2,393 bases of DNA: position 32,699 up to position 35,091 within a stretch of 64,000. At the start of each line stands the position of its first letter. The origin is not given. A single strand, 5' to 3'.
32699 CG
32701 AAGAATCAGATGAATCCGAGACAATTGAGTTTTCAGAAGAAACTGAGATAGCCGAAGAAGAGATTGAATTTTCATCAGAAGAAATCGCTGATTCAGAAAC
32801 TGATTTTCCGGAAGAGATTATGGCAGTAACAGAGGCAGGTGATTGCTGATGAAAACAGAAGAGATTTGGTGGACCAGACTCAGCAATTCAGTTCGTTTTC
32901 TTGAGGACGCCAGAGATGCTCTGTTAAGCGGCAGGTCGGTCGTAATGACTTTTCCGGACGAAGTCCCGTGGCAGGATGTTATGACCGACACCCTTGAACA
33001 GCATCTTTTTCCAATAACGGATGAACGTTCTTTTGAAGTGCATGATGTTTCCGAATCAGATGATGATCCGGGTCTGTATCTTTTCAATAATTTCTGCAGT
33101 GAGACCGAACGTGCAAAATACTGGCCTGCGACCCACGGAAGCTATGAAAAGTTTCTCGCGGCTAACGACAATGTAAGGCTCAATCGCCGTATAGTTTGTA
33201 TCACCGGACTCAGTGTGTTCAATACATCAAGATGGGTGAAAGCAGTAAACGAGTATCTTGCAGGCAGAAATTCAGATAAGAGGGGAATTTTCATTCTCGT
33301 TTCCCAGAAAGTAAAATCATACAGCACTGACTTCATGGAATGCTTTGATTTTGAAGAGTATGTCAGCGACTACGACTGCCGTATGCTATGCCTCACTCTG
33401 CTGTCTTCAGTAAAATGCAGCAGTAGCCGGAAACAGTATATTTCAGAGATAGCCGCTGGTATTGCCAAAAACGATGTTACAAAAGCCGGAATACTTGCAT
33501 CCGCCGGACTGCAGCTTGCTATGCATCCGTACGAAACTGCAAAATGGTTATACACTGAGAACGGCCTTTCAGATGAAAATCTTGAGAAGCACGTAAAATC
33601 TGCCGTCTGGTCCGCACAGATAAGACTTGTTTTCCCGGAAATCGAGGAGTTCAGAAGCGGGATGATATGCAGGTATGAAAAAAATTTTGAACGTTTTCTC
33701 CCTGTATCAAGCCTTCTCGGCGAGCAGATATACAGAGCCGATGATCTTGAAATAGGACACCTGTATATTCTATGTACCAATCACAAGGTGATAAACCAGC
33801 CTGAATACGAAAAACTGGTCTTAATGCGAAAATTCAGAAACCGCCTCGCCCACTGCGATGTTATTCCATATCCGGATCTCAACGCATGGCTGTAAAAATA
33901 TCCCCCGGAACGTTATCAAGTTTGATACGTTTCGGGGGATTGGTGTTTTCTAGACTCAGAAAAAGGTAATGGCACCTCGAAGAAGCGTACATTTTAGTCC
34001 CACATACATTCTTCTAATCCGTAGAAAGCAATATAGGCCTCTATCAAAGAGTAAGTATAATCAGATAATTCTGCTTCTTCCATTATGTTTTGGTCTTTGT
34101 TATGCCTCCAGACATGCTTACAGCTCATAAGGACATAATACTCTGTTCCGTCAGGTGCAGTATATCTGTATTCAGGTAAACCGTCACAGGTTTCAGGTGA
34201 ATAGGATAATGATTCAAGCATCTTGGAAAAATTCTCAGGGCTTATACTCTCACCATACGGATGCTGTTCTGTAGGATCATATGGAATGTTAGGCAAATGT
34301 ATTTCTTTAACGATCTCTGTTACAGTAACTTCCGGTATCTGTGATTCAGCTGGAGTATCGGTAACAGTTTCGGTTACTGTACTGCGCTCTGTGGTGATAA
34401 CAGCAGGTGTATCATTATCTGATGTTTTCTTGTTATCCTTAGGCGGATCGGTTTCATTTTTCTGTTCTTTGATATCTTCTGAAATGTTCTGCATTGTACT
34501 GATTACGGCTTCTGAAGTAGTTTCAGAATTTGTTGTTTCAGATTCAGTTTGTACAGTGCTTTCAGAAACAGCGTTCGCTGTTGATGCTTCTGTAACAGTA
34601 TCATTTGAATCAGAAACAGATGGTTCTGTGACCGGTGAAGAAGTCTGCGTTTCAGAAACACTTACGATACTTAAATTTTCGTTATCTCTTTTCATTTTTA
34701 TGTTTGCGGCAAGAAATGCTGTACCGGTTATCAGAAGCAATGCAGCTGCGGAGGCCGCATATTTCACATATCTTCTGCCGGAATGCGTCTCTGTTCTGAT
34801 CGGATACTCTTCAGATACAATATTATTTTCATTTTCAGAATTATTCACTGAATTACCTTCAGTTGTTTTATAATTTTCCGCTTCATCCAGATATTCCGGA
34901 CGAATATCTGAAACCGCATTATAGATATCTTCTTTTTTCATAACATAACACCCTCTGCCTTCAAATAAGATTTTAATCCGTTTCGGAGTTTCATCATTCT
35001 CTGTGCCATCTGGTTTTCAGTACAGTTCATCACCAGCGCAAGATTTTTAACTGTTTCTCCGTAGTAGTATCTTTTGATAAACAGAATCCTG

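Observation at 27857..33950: Isolated two-gene cassette: a 1512-aa giant protein translationally coupled to a HEPN-motif protein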

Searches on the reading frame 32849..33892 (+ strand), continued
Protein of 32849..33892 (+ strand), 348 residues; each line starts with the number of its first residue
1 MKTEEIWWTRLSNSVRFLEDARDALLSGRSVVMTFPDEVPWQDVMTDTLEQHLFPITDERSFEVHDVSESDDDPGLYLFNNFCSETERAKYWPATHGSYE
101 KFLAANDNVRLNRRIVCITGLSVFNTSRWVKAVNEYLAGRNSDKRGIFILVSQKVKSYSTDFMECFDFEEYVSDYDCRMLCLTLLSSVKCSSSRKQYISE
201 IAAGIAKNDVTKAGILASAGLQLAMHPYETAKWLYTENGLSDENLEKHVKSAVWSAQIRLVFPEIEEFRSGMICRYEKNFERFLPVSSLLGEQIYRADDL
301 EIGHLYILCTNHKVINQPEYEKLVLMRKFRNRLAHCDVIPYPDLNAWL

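Call 111: search_dna_similar(query=L033:8430-9992:+, collection=phages, mode=protein, max_evalue=0.00001, max_rows=8)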
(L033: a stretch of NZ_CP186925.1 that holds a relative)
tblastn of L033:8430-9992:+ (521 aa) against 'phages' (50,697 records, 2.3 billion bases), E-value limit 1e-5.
No match.

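Call 112: get_annotated_region(hit=H15, flank=8000)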
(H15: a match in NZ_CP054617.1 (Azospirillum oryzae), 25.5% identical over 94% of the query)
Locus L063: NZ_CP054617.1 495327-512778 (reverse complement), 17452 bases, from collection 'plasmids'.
description: Azospirillum oryzae strain KACC 14407 plasmid unnamed3, complete sequence
organism: Azospirillum oryzae (NCBI taxid 286727)
taxonomy: Bacteria; Pseudomonadota; Alphaproteobacteria; Rhodospirillales; Azospirillaceae; Azospirillum; Azospirillum oryzae
host: -; source: cell culture,soil; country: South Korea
typing (MOB-suite, as given by PLSDB): non-mobilizable
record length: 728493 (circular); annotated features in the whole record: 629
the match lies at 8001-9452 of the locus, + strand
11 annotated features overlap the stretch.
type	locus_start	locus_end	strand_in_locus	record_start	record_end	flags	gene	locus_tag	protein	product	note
CDS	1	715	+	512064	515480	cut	-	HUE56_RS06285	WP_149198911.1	ATP-binding protein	-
CDS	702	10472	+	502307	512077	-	-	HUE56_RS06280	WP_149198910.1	RNaseH domain-containing protein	-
CDS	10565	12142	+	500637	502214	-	-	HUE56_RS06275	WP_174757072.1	AAA family ATPase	-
CDS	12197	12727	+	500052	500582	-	-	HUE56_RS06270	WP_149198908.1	hypothetical protein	-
CDS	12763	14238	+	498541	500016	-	-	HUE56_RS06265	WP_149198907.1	DUF6035 family protein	-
CDS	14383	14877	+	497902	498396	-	-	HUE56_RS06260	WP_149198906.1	hypothetical protein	-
CDS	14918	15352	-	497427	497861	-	-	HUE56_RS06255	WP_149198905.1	hypothetical protein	-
CDS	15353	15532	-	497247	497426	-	-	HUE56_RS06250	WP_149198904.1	hypothetical protein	-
CDS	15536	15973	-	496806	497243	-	-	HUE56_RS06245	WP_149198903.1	hypothetical protein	-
CDS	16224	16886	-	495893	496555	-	-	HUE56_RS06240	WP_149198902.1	hypothetical protein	-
CDS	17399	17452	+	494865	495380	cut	-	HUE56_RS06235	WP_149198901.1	hypothetical protein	-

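Call 113: get_annotated_region(hit=H13, flank=8000)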
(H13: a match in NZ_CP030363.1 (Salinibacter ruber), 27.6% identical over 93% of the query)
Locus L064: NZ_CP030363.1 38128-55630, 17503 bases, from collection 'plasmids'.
description: Salinibacter ruber strain SP73 plasmid pSR118, complete sequence
organism: Salinibacter ruber (NCBI taxid 146919)
taxonomy: Bacteria; Rhodothermota; Rhodothermia; Rhodothermales; Salinibacteraceae; Salinibacter; Salinibacter ruber
host: -; source: -; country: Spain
typing (MOB-suite, as given by PLSDB): non-mobilizable
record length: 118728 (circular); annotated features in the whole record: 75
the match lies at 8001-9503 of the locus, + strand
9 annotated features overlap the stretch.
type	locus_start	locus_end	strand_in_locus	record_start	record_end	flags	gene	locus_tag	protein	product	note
CDS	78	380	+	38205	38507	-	-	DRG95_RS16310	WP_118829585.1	hypothetical protein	-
CDS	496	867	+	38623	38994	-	-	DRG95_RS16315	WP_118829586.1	hypothetical protein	-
CDS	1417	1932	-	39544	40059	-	-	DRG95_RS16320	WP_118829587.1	hypothetical protein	-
CDS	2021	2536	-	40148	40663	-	-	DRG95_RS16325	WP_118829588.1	zinc ribbon domain-containing protein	-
CDS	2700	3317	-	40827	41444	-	-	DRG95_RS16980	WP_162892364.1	hypothetical protein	-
CDS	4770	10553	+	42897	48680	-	-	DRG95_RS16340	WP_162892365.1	ATP-binding protein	-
CDS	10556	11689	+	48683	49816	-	-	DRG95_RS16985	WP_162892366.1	hypothetical protein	-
CDS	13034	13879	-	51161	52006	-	-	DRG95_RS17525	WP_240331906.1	transposase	-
CDS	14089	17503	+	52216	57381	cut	-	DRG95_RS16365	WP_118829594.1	DUF3320 domain-containing protein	-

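Call 115: get_annotated_region(hit=H11, flank=9000)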
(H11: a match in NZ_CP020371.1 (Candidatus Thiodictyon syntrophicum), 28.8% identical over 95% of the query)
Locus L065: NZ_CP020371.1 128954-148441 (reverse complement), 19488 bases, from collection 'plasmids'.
description: Candidatus Thiodictyon syntrophicum strain Cad16T plasmid pTs417, complete sequence
organism: Candidatus Thiodictyon syntrophicum (NCBI taxid 1166950)
taxonomy: Bacteria; Pseudomonadota; Gammaproteobacteria; Chromatiales; Chromatiaceae; Thiodictyon; Candidatus Thiodictyon syntrophicum
host: -; source: meromictic lake; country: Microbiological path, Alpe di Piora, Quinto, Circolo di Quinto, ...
typing (MOB-suite, as given by PLSDB): non-mobilizable
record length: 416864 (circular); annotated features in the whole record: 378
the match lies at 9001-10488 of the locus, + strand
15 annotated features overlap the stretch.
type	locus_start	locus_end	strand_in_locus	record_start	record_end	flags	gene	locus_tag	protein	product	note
CDS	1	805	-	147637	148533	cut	-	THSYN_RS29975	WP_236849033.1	hypothetical protein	-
CDS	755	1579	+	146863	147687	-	-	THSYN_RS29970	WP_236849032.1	site-specific integrase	GO:0015074 - DNA integration [Evidence IEA]; GO:0006310 - DNA recombination [Evidence IEA]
CDS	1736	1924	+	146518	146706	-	-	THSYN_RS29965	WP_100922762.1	CPXCG motif-containing cysteine-rich protein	-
CDS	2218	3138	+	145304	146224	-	-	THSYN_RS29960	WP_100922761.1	hypothetical protein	-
CDS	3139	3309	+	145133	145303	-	-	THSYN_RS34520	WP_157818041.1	hypothetical protein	-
CDS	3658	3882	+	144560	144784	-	-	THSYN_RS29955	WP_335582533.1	recombinase family protein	GO:0006310 - DNA recombination [Evidence IEA]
CDS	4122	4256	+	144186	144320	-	-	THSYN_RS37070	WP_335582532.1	hypothetical protein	-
CDS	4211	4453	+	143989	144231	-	-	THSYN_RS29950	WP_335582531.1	recombinase family protein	GO:0006310 - DNA recombination [Evidence IEA]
CDS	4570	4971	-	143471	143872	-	-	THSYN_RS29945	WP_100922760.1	hypothetical protein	-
CDS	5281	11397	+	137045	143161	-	-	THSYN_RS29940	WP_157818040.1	hypothetical protein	-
CDS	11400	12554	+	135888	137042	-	-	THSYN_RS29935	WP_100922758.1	hypothetical protein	-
CDS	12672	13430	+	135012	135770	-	-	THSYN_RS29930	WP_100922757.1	ProQ/FinO family protein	-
CDS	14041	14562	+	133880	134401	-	-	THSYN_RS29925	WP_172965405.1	hypothetical protein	-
CDS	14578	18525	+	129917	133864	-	-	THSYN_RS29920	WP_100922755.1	carboxypeptidase regulatory-like domain-containing protein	-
CDS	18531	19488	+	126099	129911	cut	-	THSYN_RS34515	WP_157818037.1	S8 family serine peptidase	GO:0006508 - proteolysis [Evidence IEA]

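Call 116: get_annotated_region(hit=H12, flank=9000)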
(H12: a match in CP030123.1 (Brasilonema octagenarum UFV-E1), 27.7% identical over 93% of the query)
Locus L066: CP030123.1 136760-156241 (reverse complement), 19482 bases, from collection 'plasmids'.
description: Brasilonema octagenarum UFV-E1 plasmid pBOCT2, complete sequence
organism: Brasilonema octagenarum UFV-E1 (NCBI taxid 417106)
taxonomy: Bacteria; Cyanobacteriota; Cyanophyceae; Nostocales; Scytonemataceae; Brasilonema; Brasilonema octagenarum; Brasilonema octagenarum UFV-E1
host: -; source: Eucalyptus grandis,mixed culture,leaves; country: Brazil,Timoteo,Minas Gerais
typing (MOB-suite, as given by PLSDB): non-mobilizable; mating-pair formation MPF_T
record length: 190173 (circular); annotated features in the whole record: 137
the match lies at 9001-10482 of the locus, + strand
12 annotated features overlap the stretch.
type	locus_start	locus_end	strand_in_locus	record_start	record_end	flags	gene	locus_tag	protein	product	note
CDS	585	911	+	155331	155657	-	-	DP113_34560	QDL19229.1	MobB protein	-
CDS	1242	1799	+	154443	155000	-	-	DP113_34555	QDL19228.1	hypothetical protein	-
CDS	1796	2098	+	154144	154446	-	-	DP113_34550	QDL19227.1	helix-turn-helix domain-containing protein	-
CDS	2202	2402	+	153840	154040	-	-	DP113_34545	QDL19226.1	hypothetical protein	-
CDS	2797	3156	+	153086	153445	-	-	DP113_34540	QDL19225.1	hypothetical protein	-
CDS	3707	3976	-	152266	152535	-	-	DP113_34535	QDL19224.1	hypothetical protein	-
CDS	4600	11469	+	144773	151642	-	-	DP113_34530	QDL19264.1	hypothetical protein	-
CDS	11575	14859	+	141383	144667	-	-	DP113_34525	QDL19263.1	helicase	-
CDS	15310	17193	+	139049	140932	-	-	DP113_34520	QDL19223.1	hypothetical protein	-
CDS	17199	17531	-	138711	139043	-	-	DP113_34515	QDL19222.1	XisI protein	-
CDS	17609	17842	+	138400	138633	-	-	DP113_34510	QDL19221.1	hypothetical protein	-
CDS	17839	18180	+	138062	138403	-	-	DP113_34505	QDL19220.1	hypothetical protein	-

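Call 117: get_annotated_region(hit=H17, flank=9000)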
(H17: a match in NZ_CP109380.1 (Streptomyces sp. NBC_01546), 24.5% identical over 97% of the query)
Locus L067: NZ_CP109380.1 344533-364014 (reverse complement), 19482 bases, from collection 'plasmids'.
description: Streptomyces sp. NBC_01546 plasmid unnamed1, complete sequence
organism: Streptomyces sp. NBC_01546 (NCBI taxid 2975872)
taxonomy: Bacteria; Actinomycetota; Actinomycetes; Kitasatosporales; Streptomycetaceae; Streptomyces; Streptomyces sp. NBC 01546
host: -; source: -; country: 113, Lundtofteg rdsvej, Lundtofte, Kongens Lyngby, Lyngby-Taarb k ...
typing (MOB-suite, as given by PLSDB): non-mobilizable
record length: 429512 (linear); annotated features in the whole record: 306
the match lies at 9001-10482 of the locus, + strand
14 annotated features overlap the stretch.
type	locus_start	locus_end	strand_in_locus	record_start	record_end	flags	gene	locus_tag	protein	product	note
CDS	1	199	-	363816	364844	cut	-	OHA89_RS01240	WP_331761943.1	phosphotransferase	-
CDS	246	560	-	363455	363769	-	-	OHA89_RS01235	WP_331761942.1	hypothetical protein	-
CDS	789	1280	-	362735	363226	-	-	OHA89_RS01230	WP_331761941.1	lamin tail domain-containing protein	-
CDS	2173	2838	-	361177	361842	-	-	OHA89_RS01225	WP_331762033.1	glyoxalase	-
CDS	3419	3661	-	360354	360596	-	-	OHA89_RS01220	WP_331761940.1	hypothetical protein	-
CDS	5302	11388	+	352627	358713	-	-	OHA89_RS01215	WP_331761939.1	AAA family ATPase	-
CDS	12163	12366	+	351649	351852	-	-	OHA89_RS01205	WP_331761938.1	hypothetical protein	-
CDS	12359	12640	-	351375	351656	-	-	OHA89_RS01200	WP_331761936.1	endonuclease domain-containing protein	-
CDS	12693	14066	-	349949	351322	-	-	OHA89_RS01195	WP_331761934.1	helix-turn-helix domain-containing protein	-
CDS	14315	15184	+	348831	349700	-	-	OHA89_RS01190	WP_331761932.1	zeta toxin family protein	-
CDS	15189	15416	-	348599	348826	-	-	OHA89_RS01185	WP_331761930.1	hypothetical protein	-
CDS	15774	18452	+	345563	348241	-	-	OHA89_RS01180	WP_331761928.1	ATP/GTP-binding protein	-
CDS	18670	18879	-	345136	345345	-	-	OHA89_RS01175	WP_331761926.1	hypothetical protein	-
CDS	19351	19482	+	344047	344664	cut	-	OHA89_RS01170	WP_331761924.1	hypothetical protein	-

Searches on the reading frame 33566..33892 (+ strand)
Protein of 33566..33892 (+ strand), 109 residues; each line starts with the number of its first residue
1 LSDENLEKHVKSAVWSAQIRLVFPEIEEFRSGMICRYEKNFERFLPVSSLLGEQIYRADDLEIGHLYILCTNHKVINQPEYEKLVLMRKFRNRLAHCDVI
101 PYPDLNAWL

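Call 72: predict_structure(alignment_id=A7)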
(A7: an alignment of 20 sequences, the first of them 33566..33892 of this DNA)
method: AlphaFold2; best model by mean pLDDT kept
length: 109 residues; sequences in the alignment: 20
mean_pLDDT: 94.7   pTM: 0.82
mean pLDDT of the five models: 94.7, 94.1, 93.9, 93.7, 93.5
residues with pLDDT >= 90: 97; 70-90: 11; 50-70: 1; < 50: 0
segments of 3 or more residues with pLDDT < 50: none
pLDDT, mean of each block of 10 residues (from residue 1): 86 97 97 98 94 95 97 96 96 96 90
secondary structure, 60 per line:
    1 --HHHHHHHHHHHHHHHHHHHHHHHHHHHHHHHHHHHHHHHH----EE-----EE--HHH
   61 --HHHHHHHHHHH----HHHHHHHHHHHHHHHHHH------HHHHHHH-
elements in order: H3-42 H63-73 H78-95 H102-108

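Call 75: fold_search(model_id=the predicted structure, library=pdb)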
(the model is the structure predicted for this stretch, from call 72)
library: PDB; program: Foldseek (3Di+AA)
matches with E <= 10: 22; with E <= 0.001: 0
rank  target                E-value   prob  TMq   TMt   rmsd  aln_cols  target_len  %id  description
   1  4ktq_A                3.3e+00  0.13  0.38  0.10   6.2       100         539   13  BINARY COMPLEX OF THE LARGE FRAGMENT OF DNA POLYMERASE I FROM T. AQUATICUS BOUND TO A PRIMER/TEMPLATE DNA (released 1999-01-13)
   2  6toe_D                3.3e+00  0.04  0.25  0.12  17.6       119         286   14  Imine Reductase from Myxococcus stipitatus V8 variant in complex with NAD+ (released 2020-12-09)
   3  6to4_B                3.5e+00  0.04  0.25  0.12  17.5       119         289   13  Imine Reductase from Myxococcus stipitatus in complex with NADP+ (released 2020-12-09)
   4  7zxk_C                4.8e+00  0.07  0.41  0.29  11.7       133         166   10  Human IL-27 in complex with neutralizing SRF388 FAb fragment (released 2022-11-02)
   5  6to4_D                4.8e+00  0.03  0.25  0.12  17.6       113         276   12  Imine Reductase from Myxococcus stipitatus in complex with NADP+ (released 2020-12-09)
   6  6toe_B                4.8e+00  0.03  0.25  0.12  17.6       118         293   14  Imine Reductase from Myxococcus stipitatus V8 variant in complex with NAD+ (released 2020-12-09)
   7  9w55_A                5.1e+00  0.05  0.26  0.10  11.5        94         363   13  Structure of L-glutamate oxidase E617Q mutant (released 2026-01-07)
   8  6toe_A                5.1e+00  0.03  0.25  0.12  17.7       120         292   15  Imine Reductase from Myxococcus stipitatus V8 variant in complex with NAD+ (released 2020-12-09)
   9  3kxy_T                5.1e+00  0.02  0.17  0.24  12.6        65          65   17  Crystal Structure of the ExsC-ExsE Complex (released 2010-06-30)
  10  3gpv_B                6.5e+00  0.03  0.20  0.19   9.7        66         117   14  Crystal structure of a transcriptional regulator, MerR family from Bacillus thuringiensis (released 2009-04-14)
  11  9cku_G                6.5e+00  0.03  0.19  0.08   8.3        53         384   15  Complex of M. smegmatis Dop with M. tuberculosis CoaX and Pup91 (released 2024-11-13)
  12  2w4s_B                7.4e+00  0.05  0.27  0.31   9.1        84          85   13  novel RNA-binding domain in Cryptosporidium parvum at 2.5 angstrom resolution (released 2009-12-29)
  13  7bml_B                8.4e+00  0.02  0.23  0.17  13.6       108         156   12  Crystal structure of outer surface protein C (OspC) from Borrelia burgdorferi (released 2021-02-10)
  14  6toe_E                8.4e+00  0.02  0.25  0.12  17.5       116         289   12  Imine Reductase from Myxococcus stipitatus V8 variant in complex with NAD+ (released 2020-12-09)
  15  9ijj_d                8.4e+00  0.02  0.20  0.06  12.3        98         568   10  In situ structure of the central apparatus in mouse sperm axoneme. (released 2025-06-04)
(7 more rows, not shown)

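Call 104: fold_search(model_id=the predicted structure, library=viral)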
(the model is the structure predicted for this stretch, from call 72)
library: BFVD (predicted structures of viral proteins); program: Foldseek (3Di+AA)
matches with E <= 10: 63; with E <= 0.001: 0
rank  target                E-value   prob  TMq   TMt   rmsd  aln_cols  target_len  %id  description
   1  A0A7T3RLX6            2.0e+00  0.05  0.20  0.15  17.2        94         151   14  Gag protein (Fragment) [Caprine arthritis encephalitis virus]
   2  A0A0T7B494            2.3e+00  0.12  0.33  0.18   7.1        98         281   15  RNA-dependent RNA polymerase (Fragment) [Rhizoctonia mitovirus 1 RS058-1]
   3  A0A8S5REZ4            2.4e+00  0.10  0.22  0.29   6.2        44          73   14  Uncharacterized protein [virus sp. ctqq75]
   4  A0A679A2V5            2.9e+00  0.03  0.20  0.17  12.9       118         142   12  RNA polymerase sigma factor [Pectobacterium phage Q19]
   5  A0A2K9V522            3.3e+00  0.06  0.28  0.19  18.9       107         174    9  Uncharacterized protein [Lactobacillus phage Satyr]
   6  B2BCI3                3.3e+00  0.03  0.20  0.19  12.6       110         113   14  Gag protein (Fragment) [Human immunodeficiency virus type 1]
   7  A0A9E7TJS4            3.5e+00  0.03  0.24  0.14  14.2       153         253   12  Replication factor [Largemouth bass virus]
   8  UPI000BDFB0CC         3.5e+00  0.02  0.18  0.19  19.2        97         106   11  (no name look-up for this kind of identifier)
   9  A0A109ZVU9            3.7e+00  0.10  0.26  0.41   5.9        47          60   11  Uncharacterized protein [Bacillus phage Eldridge]
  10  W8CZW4                3.7e+00  0.06  0.28  0.22  10.3       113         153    9  Uncharacterized protein [Erwinia phage PhiEaH1]
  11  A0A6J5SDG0            3.7e+00  0.03  0.19  0.09  12.4        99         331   14  Uncharacterized protein [uncultured Caudovirales phage]
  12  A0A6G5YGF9            4.0e+00  0.09  0.35  0.22   6.9        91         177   13  (no name in the UniProt tables at hand)
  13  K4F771                4.2e+00  0.03  0.23  0.15  14.8       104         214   15  Uncharacterized protein [Cronobacter phage vB_CsaM_GAP32]
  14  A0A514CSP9            4.5e+00  0.06  0.29  0.34  10.1       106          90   10  Uncharacterized protein [Achromobacter phage Motura]
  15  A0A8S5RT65            4.5e+00  0.06  0.30  0.11  12.8       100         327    7  Minor capsid component [Siphoviridae sp. ctZF426]
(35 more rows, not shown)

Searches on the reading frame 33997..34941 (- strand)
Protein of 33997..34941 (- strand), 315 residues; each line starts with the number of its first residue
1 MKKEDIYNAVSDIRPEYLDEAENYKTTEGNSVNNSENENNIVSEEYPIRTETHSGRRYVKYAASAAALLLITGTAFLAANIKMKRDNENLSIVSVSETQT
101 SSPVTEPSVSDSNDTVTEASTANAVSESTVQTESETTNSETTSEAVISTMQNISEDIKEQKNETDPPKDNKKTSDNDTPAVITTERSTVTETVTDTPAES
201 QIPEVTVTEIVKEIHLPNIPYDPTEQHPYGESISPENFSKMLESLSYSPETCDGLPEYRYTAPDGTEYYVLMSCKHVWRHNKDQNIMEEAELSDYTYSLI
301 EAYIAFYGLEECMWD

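Call 90: find_related_loci(query=window:33997-34941:-, collection=metagenome_contigs, flank=10000)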
Query window:33997-34941:- (315 aa) in metagenome_contigs; peptide patterns used: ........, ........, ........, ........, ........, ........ (x = any residue, [..] = any of these).
193 stretches matched a pattern; 2 encode a relative of the query (tblastn E <= 1e-3); 2 distinct loci.
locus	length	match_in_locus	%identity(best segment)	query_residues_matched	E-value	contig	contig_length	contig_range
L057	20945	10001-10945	92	1-315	6e-172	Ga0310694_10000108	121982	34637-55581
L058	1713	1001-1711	92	1-240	8e-140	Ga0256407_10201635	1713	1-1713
